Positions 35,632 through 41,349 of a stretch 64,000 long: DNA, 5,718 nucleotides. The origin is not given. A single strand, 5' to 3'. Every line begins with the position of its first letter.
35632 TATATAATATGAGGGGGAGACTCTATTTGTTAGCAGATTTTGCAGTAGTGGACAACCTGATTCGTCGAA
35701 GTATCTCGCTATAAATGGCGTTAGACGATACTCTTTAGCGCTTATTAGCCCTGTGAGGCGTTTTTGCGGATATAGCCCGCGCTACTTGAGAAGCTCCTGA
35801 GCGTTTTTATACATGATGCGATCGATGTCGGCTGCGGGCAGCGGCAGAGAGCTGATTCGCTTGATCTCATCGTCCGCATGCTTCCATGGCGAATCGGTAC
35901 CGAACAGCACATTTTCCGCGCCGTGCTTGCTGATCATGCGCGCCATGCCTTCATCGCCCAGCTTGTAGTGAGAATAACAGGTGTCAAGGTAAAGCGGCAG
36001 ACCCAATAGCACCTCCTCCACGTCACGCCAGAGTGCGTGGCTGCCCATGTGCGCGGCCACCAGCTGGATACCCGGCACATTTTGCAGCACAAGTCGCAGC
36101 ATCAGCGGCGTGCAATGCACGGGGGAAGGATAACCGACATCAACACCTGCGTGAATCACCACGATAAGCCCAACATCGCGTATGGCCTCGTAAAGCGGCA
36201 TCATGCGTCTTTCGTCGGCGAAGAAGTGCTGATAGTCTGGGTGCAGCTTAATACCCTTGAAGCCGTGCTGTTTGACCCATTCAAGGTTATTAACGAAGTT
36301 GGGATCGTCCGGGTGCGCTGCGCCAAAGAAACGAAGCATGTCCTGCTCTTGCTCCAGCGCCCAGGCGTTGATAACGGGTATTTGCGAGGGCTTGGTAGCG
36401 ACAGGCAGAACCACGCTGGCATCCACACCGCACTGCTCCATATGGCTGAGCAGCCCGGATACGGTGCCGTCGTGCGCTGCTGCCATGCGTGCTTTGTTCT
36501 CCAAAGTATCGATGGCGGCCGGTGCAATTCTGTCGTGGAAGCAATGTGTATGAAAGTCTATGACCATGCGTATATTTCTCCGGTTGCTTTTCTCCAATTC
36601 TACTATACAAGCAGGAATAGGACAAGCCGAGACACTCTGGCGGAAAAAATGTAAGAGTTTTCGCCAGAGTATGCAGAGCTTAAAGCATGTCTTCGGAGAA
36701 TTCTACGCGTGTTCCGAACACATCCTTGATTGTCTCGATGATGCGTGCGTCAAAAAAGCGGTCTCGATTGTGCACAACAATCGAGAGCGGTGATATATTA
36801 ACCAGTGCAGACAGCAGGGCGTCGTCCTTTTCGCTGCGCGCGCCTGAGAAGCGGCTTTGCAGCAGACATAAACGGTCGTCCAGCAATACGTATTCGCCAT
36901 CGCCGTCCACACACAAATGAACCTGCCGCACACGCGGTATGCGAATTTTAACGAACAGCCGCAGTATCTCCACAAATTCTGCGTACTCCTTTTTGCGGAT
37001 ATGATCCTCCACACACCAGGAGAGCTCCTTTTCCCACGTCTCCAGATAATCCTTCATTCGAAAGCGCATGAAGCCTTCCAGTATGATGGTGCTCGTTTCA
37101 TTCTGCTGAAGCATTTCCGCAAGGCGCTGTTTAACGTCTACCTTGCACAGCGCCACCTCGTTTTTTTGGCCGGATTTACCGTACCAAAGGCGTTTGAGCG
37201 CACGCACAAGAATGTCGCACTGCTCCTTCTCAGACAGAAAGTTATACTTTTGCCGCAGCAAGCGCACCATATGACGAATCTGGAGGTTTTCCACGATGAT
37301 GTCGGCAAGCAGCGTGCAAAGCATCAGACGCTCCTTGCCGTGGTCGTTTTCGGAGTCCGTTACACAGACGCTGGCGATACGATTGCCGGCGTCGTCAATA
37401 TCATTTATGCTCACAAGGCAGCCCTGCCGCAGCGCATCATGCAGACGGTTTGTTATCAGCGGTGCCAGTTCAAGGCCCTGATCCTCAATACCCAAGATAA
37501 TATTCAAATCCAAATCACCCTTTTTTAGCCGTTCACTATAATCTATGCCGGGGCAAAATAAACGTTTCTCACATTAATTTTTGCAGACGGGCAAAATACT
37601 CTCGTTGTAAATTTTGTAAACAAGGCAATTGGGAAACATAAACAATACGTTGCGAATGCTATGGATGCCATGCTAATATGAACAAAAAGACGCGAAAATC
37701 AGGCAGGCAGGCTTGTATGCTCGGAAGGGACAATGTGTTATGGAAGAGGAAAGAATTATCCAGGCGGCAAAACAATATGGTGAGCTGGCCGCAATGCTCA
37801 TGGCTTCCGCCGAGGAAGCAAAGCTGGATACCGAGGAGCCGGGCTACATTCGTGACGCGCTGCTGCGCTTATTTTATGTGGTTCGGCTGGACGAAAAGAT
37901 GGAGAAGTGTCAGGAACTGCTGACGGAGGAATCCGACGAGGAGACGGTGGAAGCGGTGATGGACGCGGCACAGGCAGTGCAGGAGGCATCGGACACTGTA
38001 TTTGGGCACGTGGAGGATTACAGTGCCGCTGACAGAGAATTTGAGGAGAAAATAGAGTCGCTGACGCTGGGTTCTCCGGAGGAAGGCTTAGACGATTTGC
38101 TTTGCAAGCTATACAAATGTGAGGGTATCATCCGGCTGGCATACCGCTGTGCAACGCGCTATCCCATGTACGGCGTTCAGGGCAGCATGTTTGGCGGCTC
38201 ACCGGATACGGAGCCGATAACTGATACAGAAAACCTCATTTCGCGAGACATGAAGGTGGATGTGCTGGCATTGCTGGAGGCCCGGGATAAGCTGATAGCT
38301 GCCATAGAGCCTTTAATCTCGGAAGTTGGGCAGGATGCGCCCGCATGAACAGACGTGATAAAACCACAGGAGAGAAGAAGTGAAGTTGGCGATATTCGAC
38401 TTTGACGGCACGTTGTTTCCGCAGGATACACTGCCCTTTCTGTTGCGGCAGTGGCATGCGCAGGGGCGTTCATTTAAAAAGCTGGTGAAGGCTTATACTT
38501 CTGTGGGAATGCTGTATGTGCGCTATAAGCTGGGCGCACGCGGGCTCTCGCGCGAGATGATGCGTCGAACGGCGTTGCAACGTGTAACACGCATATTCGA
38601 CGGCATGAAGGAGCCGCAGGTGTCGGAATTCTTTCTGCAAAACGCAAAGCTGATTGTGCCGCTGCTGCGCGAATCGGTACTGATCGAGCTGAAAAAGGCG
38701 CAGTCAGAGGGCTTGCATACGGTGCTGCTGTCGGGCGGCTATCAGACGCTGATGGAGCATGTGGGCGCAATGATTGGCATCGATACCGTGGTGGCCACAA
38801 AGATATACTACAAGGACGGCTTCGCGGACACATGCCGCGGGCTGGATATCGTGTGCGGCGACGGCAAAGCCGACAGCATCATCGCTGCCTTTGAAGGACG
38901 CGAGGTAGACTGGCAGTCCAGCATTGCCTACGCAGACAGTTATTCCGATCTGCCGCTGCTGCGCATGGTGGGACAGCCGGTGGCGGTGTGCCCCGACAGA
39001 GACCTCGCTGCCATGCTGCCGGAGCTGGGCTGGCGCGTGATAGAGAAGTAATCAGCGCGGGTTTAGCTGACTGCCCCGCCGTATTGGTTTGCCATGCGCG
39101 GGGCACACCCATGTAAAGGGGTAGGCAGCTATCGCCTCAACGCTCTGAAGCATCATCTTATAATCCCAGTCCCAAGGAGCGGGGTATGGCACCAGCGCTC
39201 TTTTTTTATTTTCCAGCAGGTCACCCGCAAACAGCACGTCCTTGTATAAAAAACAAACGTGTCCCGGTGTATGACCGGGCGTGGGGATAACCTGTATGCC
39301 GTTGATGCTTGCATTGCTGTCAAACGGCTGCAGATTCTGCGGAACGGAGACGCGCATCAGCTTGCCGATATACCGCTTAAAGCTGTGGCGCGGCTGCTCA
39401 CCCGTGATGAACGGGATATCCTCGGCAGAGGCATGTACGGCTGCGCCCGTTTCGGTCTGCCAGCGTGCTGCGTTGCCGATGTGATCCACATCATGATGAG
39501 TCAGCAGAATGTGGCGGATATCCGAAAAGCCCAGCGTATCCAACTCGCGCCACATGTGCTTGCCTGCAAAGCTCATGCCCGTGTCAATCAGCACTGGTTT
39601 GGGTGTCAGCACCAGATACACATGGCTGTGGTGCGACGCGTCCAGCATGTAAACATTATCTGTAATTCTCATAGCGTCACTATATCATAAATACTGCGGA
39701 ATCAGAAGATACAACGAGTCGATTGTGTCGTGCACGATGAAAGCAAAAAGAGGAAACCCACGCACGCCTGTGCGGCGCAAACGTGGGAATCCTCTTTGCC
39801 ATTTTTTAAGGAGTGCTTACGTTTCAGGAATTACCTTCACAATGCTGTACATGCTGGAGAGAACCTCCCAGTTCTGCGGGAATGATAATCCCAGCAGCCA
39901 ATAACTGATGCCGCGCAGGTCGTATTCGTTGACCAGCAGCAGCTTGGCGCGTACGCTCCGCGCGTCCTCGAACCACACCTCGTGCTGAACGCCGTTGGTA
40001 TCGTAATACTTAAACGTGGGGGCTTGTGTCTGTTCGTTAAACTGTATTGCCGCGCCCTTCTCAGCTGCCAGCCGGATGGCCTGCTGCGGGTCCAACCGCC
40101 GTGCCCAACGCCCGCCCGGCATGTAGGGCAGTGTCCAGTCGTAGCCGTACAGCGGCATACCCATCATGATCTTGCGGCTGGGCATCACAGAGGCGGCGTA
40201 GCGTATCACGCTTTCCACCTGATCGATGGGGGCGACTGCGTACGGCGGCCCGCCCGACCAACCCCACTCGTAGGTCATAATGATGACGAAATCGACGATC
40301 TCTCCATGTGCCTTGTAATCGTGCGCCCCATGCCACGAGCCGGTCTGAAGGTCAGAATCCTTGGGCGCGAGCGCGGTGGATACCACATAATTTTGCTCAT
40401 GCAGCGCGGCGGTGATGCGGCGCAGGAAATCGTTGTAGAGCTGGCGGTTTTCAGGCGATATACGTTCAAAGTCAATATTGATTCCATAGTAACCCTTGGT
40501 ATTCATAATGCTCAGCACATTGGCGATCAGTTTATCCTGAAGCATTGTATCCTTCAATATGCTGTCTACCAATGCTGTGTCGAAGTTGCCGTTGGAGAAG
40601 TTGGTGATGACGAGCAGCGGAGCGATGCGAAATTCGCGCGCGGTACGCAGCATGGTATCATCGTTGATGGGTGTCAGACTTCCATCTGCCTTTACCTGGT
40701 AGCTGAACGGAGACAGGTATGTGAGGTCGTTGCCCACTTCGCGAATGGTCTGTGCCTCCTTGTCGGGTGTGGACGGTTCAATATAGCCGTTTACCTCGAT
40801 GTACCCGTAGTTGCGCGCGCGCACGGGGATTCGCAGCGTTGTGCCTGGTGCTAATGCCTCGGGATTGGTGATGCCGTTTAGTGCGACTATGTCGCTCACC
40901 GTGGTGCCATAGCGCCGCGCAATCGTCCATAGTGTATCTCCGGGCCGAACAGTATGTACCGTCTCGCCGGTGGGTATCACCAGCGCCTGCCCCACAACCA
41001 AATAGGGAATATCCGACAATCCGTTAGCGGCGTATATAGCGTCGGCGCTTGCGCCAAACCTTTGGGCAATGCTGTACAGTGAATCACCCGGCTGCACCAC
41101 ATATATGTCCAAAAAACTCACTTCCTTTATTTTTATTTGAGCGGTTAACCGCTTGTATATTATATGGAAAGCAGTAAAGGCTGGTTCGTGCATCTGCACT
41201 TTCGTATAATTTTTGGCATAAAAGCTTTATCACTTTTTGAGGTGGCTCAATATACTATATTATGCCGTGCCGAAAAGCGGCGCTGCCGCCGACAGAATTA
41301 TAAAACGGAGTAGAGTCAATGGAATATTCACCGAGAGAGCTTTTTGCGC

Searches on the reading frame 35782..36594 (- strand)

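Call 64: search_protein_families(library=pfam, proteins=[window:35782-36594:-], max_evalue=0.00001)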
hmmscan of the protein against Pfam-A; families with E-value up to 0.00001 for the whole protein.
window:35782-36594:- (270 aa): 1 family
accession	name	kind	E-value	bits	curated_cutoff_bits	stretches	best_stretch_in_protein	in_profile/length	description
PF04909.20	Amidohydro_2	-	3.2e-22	80.1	26.4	1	76-269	67-287/289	Amidohydrolase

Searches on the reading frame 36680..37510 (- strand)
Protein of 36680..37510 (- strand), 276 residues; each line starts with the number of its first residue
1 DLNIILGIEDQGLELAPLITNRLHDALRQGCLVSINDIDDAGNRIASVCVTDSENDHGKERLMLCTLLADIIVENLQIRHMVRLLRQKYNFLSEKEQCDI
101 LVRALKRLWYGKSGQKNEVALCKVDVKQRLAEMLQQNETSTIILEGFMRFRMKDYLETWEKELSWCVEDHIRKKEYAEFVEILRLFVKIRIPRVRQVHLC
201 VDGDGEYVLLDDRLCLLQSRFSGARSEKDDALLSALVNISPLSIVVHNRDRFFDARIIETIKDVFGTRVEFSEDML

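Call 64: search_protein_families(library=pfam, proteins=[window:36680-37510:-], max_evalue=0.00001)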
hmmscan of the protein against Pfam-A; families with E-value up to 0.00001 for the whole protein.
window:36680-37510:- (276 aa): 1 family
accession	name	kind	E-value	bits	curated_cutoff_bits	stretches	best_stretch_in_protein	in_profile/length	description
PF08812.16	YtxC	-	3.4e-41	141.6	33.1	1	66-270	5-218/218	YtxC-like family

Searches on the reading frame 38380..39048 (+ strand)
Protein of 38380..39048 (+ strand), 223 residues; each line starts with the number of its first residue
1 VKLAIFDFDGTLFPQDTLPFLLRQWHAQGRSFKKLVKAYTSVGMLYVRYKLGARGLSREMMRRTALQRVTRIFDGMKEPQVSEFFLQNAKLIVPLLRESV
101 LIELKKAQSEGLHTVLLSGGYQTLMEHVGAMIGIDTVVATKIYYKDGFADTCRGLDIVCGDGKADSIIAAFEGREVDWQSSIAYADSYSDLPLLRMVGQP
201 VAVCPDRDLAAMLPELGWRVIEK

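Call 64: search_protein_families(library=pfam, proteins=[window:38380-39048:+], max_evalue=0.00001)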
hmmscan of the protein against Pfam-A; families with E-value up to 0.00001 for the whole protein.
window:38380-39048:+ (223 aa): 2 families
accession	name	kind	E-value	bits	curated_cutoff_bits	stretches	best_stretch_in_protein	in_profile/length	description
PF12710.13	HAD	-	3.1e-27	96.7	27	1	4-195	1-189/189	haloacid dehalogenase-like hydrolase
PF00702.32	Hydrolase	-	5.5e-08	33.9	26.4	1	1-195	1-188/191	haloacid dehalogenase-like hydrolase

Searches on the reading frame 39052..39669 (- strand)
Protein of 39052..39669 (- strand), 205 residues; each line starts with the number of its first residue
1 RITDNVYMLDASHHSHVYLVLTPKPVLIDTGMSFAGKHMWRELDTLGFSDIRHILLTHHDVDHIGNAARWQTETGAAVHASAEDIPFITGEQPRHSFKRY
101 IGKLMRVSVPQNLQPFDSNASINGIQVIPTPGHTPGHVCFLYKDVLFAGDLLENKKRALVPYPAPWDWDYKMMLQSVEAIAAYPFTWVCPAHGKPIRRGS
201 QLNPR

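Call 64: search_protein_families(library=pfam, proteins=[window:39052-39669:-], max_evalue=0.00001)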
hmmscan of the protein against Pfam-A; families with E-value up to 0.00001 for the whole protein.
window:39052-39669:- (205 aa): 2 families
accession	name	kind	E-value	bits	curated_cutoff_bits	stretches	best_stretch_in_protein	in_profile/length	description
PF00753.33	Lactamase_B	-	9.8e-24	84.8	22.7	1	16-192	7-196/196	Metallo-beta-lactamase superfamily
PF19583.5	ODP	-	2.4e-06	28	27.2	1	16-153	4-138/194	ODP family beta lactamase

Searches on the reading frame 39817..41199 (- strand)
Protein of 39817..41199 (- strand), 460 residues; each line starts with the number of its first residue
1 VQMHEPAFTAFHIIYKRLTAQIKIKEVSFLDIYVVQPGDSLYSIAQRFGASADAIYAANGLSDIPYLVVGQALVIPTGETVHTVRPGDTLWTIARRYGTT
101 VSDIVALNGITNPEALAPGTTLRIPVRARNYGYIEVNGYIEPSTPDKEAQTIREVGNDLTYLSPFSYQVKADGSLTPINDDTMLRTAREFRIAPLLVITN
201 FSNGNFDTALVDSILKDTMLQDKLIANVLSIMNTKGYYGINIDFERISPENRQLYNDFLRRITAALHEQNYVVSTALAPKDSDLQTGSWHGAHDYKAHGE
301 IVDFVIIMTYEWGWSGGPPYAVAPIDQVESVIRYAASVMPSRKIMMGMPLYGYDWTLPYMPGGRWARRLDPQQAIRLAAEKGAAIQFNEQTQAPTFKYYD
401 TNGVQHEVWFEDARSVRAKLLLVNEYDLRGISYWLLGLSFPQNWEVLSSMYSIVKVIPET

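Call 4: search_protein_families(library=pfam, proteins=[window:39817-41199:-], max_evalue=1)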
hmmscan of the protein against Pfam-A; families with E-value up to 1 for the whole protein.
window:39817-41199:- (460 aa): 9 families
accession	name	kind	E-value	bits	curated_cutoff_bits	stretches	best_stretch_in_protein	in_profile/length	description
PF01476.26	LysM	-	1.1e-33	115.4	20.9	2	82-125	1-43/43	LysM domain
PF00704.34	Glyco_hydro_18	-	7e-26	92.1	29.6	1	213-437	82-315/317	Glycosyl hydrolases family 18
PF23473.1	LysM3_LYK4_5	-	2.8e-12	46.9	29.3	2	33-63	5-35/48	LYK4/5 LysM3 domain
PF23462.1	LysM3_NFP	-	8.8e-08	33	28.1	1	33-61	5-33/48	NFP LysM3 domain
PF23446.1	LysM1_NFP_LYK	-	2e-06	29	36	2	33-76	8-54/60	NFP/LYK LysM1 domain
PF22310.2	NMB0315_dom_I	-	0.00045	20.9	27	0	83-108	7-32/83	NMB0315-like, domain I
PF23577.1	LysM_RLK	-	0.0018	18.7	27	0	84-100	5-21/44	LysM domain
PF23472.1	LysM2_CERK1_LYK3_4_5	-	0.0061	16.9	27.4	0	80-127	6-56/56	LYK3/4/5 LysM2 domain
PF08479.16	POTRA_2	-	0.097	13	24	1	256-287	37-67/76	POTRA domain, ShlB-type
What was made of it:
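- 39817..41199 (-): Divergently transcribed neighbour: LysM-LysM-GH18 protein (YaaH/SleL-type architecture). The true start is probably near 41118, by comparison with the 429-433-aa orthologues. Pfam LysM x2 plus Glyco_hydro_18 (call 4).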

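Call 5: search_protein_families(library=ncbifam, proteins=[window:39817-41199:-], max_evalue=1)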
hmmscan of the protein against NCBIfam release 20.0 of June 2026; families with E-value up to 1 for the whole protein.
window:39817-41199:- (460 aa): 21 families
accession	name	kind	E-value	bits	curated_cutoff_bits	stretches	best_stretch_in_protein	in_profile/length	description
TIGR02899.1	spore_safA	subfamily_domain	7.1e-17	61.1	67.85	2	84-125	1-43/44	SafA/ExsA family spore coat assembly protein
NF050804.1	CellDivDipMCaul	equivalog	3.4e-13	49.3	900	2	81-127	310-356/634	cell division endopeptidase DipM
NF047755.1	LIC_10271_M23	exception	6.3e-12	45.7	180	2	80-129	25-74/207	LIC_10271 family cell wall hydrolase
NF041208.1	celldiv_DipM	equivalog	4.5e-11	42.6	740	2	32-79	185-231/419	cell division endopeptidase DipM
NF042931.1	SAG1386_EF1546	equivalog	6.5e-11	42.6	80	2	79-124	109-157/158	SAG1386/EF1546 family surface-associated protein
NF040883.1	amid_act_ActS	equivalog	6.9e-11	41.9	375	2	79-125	33-79/242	amidase activator ActS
NF008050.0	PRK10783.1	equivalog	8.6e-11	40.8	508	1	27-127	340-450/457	murein transglycosylase D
NF052398.1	Agg_Promo_Fact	equivalog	2.3e-08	34.5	170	2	31-80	28-78/202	aggregation-promoting factor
NF010723.1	PRK14125.1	equivalog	2.3e-08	33.9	60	2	82-126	35-86/87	cell division suppressor protein YneA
NF010495.0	PRK13914.1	equivalog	2.6e-08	33.3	647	2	73-111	193-231/481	invasion associated endopeptidase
TIGR02907.1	spore_VI_D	equivalog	8.2e-08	32.2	169.85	2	28-76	297-344/344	stage VI sporulation protein D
NF004974.0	PRK06347.1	equivalog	2.6e-07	30.1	701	2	81-112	549-580/592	1,4-beta-N-acetylmuramoylhydrolase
NF008399.0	PRK11198.1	equivalog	6.2e-07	29.9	134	2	80-126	96-147/149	peptidoglycan-binding protein LysM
NF047657.1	CellWlHdaseLepto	equivalog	3.3e-06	26.7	400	2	80-126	27-73/221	hypothetical protein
NF012230.0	LWXIA_domain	equivalog_domain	4.7e-06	26.6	33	1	81-100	4-23/74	LWXIA domain-containing protein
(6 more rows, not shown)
